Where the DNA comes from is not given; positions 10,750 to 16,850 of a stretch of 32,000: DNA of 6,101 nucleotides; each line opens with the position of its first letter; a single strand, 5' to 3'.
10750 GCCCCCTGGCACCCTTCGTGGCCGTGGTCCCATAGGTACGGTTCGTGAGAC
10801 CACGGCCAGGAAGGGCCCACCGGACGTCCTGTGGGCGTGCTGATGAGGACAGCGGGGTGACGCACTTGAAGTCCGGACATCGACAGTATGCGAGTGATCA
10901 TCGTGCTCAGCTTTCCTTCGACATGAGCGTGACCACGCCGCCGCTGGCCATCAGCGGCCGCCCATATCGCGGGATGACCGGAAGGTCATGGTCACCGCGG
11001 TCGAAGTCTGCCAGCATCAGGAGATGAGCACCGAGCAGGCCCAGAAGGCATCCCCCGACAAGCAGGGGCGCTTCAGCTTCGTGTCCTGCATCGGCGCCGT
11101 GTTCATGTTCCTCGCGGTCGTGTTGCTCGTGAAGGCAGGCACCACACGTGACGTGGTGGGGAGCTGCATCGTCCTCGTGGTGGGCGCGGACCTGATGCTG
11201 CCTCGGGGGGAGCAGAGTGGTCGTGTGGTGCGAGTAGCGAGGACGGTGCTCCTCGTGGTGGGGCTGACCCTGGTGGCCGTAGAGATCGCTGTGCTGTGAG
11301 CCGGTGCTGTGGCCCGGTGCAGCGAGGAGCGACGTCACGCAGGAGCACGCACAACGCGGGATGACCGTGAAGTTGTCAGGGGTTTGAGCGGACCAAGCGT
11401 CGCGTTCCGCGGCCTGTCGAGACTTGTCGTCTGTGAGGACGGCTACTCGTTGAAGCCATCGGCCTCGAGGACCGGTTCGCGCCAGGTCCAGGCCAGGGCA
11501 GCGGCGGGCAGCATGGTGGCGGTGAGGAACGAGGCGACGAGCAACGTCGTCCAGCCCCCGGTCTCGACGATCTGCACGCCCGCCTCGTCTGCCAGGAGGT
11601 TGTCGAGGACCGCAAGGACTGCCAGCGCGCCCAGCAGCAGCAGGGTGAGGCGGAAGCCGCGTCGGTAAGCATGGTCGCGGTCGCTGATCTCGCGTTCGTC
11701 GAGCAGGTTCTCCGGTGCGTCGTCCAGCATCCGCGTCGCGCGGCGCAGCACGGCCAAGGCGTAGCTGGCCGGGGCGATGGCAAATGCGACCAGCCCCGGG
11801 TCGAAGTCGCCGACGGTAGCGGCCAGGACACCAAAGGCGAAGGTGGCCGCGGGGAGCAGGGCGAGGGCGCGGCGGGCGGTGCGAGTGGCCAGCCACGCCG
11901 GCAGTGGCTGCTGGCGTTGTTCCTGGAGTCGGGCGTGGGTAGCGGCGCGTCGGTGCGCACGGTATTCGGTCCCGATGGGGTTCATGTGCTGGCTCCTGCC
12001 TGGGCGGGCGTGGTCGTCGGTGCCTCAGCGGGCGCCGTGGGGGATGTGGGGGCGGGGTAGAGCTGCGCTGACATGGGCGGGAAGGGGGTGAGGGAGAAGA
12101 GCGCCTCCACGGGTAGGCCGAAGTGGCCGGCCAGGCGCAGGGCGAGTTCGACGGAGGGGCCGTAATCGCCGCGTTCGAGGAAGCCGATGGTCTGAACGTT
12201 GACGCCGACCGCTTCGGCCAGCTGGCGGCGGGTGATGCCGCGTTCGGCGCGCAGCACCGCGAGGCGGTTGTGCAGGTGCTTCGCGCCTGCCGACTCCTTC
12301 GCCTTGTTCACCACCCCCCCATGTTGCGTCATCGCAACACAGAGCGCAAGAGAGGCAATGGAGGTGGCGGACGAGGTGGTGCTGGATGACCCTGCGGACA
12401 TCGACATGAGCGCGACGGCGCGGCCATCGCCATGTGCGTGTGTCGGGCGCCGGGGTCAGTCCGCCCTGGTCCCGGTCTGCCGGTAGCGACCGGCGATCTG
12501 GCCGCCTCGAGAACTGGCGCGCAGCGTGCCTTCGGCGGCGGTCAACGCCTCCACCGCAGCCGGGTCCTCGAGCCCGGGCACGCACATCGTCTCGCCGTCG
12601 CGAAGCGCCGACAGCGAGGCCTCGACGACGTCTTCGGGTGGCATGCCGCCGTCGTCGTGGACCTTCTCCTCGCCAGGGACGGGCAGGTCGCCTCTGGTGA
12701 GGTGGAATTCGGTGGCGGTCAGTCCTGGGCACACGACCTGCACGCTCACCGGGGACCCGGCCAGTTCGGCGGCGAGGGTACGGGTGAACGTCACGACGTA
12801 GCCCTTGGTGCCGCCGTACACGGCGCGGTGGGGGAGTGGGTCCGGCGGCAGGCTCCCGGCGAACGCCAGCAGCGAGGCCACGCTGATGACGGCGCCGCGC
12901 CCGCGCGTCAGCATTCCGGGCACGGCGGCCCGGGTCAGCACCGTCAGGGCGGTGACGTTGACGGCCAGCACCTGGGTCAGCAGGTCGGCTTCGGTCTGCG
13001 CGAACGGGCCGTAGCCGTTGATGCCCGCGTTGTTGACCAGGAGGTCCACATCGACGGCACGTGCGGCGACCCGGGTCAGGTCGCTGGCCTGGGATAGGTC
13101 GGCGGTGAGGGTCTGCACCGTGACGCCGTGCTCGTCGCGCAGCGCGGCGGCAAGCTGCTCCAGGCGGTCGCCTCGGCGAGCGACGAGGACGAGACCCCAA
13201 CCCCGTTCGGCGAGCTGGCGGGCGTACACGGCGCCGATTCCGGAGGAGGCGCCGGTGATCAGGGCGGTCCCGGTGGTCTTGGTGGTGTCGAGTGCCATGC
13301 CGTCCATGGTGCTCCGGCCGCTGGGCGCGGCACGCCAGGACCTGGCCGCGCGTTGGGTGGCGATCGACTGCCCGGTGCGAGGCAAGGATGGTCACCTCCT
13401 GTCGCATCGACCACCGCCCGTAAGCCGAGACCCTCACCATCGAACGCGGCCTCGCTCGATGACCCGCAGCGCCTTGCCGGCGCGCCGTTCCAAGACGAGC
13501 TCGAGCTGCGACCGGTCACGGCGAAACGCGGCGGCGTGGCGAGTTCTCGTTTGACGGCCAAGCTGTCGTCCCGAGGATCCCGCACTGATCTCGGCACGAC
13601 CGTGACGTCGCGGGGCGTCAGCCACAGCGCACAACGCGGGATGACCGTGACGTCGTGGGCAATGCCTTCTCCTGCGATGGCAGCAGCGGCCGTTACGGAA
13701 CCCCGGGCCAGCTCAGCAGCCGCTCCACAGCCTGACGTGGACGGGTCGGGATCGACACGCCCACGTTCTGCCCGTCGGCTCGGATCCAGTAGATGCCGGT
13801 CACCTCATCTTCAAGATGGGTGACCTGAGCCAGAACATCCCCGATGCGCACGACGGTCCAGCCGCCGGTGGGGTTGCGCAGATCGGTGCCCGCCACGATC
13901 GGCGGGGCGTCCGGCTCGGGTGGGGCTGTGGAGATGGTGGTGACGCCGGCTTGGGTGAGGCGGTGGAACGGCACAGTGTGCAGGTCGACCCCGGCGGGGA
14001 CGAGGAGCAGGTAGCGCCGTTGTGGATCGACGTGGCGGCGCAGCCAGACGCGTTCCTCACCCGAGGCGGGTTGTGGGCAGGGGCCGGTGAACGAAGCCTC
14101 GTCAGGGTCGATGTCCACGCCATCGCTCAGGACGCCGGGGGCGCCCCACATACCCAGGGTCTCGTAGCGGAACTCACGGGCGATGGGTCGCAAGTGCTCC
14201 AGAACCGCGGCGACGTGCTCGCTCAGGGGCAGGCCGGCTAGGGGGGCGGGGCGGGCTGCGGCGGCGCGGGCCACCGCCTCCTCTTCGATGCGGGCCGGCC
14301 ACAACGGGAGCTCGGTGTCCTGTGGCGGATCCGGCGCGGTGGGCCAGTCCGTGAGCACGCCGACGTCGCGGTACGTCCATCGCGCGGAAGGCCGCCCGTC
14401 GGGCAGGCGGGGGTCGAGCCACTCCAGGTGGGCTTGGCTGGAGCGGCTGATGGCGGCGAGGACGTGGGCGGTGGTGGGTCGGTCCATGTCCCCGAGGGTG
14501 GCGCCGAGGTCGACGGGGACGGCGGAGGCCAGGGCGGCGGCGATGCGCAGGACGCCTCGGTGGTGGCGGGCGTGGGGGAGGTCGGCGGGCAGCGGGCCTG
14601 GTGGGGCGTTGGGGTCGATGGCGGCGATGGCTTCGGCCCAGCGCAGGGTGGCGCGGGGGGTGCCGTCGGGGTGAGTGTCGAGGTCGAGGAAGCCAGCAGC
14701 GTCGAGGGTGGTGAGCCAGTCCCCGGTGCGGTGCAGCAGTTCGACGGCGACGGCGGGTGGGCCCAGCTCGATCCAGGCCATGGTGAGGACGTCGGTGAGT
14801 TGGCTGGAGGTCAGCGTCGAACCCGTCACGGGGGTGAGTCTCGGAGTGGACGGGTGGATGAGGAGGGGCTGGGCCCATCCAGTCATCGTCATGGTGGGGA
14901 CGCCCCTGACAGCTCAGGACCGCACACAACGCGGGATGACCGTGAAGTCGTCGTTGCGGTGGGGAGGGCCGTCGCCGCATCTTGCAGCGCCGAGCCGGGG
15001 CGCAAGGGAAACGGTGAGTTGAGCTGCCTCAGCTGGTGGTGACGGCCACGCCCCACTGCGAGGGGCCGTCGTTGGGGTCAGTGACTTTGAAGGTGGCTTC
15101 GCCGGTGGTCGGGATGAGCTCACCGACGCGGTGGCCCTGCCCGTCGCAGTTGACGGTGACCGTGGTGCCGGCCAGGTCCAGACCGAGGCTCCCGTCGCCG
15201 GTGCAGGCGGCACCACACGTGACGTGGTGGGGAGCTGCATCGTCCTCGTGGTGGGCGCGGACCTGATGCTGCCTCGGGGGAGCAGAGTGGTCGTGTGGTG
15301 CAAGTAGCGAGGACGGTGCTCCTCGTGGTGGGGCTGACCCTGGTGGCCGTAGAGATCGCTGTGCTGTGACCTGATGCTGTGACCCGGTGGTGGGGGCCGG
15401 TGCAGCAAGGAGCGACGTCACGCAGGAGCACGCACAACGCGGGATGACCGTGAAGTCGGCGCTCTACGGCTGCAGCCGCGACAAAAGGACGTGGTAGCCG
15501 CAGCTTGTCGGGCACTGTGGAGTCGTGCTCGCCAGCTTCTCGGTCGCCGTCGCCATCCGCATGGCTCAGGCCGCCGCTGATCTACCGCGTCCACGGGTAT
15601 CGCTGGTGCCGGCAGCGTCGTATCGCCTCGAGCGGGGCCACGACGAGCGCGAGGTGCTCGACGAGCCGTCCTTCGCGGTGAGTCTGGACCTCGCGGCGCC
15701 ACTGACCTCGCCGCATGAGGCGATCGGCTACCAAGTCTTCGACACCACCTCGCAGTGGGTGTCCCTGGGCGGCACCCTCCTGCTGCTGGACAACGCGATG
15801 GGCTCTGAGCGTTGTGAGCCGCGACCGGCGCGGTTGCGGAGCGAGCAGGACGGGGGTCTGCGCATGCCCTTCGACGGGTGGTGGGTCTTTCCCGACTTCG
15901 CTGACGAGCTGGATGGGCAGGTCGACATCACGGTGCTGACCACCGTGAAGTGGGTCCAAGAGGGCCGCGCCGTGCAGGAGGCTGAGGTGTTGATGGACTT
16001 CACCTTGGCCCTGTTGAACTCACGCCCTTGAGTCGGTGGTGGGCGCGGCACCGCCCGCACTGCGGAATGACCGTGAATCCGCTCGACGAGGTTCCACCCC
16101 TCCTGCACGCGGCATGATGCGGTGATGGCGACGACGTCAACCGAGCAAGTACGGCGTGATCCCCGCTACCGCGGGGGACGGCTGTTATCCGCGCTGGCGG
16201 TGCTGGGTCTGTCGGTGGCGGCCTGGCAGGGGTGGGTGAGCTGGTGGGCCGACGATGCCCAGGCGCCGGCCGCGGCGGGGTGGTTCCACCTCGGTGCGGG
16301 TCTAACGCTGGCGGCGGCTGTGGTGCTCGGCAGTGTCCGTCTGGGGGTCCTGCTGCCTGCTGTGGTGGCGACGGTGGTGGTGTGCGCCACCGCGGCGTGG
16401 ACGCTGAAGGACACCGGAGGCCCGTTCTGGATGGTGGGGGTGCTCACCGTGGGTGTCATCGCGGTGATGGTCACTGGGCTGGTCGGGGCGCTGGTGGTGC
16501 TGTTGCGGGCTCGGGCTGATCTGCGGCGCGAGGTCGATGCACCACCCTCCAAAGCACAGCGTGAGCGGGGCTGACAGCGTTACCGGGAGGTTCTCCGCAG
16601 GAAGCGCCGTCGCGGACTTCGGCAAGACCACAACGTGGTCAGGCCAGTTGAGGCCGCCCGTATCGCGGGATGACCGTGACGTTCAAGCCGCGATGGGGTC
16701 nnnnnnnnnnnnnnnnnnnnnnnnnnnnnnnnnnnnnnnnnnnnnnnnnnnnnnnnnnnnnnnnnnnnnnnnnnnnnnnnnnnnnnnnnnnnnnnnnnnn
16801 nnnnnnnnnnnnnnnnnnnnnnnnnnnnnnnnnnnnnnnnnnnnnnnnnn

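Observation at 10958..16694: Seven co-oriented copies of a ~25-nt element divide 5.7 kb into six gene modules: a cassette-array-like locus with no recombinase in view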

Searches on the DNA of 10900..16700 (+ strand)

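Call 76: search_dna_similar(query=window:10900-16700:+, collection=plasmids, mode=distant, max_evalue=0.001, max_rows=15)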
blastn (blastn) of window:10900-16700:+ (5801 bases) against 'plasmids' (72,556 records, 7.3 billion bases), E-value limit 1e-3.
Records with a match: 98; places in all: 111; records where one place covers at least 80% of the query: 0.
Best place of each record, by identity: 90-95% 10; 80-90% 8; 60-80% 80.
By first word of the organism name: Streptomyces 24; Rhizobium 13; Agrobacterium 10; Burkholderia 6; Cupriavidus 4; Novosphingobium 4; Deinococcus 2; Variovorax 2; Microvirga 2; Tsukamurella 2; and 28 more.
By predicted mobility (MOB-suite, as given by PLSDB): non-mobilizable 71; conjugative 14; mobilizable 13.
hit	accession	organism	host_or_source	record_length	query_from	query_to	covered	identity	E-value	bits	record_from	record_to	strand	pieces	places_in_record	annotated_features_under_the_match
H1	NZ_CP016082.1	Streptomyces sp. SAT1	Adenophora trachelioides Maxim.,single ...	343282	1791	2367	10%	65.4%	1e-15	95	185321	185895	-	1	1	SDR family NAD(P)-dependent oxidoreductase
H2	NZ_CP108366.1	Streptomyces sp. NBC_01340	-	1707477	1859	2370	9%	66.5%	5e-13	87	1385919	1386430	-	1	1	none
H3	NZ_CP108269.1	Streptomyces sp. NBC_00046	-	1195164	1977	2359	7%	69.0%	2e-25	127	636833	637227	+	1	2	record has no annotation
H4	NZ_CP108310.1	Streptomyces sp. NBC_00012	-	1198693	1977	2359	7%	69.0%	2e-25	127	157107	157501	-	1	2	record has no annotation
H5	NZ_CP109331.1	Streptomyces sp. NBC_01590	-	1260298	1977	2359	7%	69.0%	2e-25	127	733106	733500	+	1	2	record has no annotation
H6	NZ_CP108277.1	Streptomyces atratus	-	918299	1977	2359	7%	68.8%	3e-22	116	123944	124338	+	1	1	SDR family oxidoreductase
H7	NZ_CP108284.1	Streptomyces atratus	-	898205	1977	2359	7%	68.8%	3e-22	116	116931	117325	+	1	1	SDR family oxidoreductase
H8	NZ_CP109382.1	Streptomyces atratus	-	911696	1977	2359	7%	68.8%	3e-22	116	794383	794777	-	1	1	SDR family oxidoreductase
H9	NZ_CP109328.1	Streptomyces sp. NBC_01591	-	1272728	1977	2359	7%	68.3%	9e-23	118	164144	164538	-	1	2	none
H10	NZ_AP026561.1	Deinococcus aetherius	-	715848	1974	2367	7%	64.6%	3e-9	73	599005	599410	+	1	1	SDR family oxidoreductase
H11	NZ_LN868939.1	Nocardia farcinica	not known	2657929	2018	2367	6%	67.4%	4e-15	94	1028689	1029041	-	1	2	none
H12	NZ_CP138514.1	Variovorax paradoxus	Legume root,PacBio whole genome assembly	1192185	2020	2367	6%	66.5%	8e-11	79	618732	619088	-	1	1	none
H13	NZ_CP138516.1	Variovorax paradoxus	Legume root,PacBio whole genome assembly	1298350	2020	2367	6%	65.6%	1e-7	68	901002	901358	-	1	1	none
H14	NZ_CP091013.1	Burkholderia cenocepacia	-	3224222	1974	2373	5%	69.8%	7e-5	119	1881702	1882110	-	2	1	none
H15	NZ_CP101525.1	Burkholderia arboris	mixed culture,soil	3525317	1985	2373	5%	70.0%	7e-5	118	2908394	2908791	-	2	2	none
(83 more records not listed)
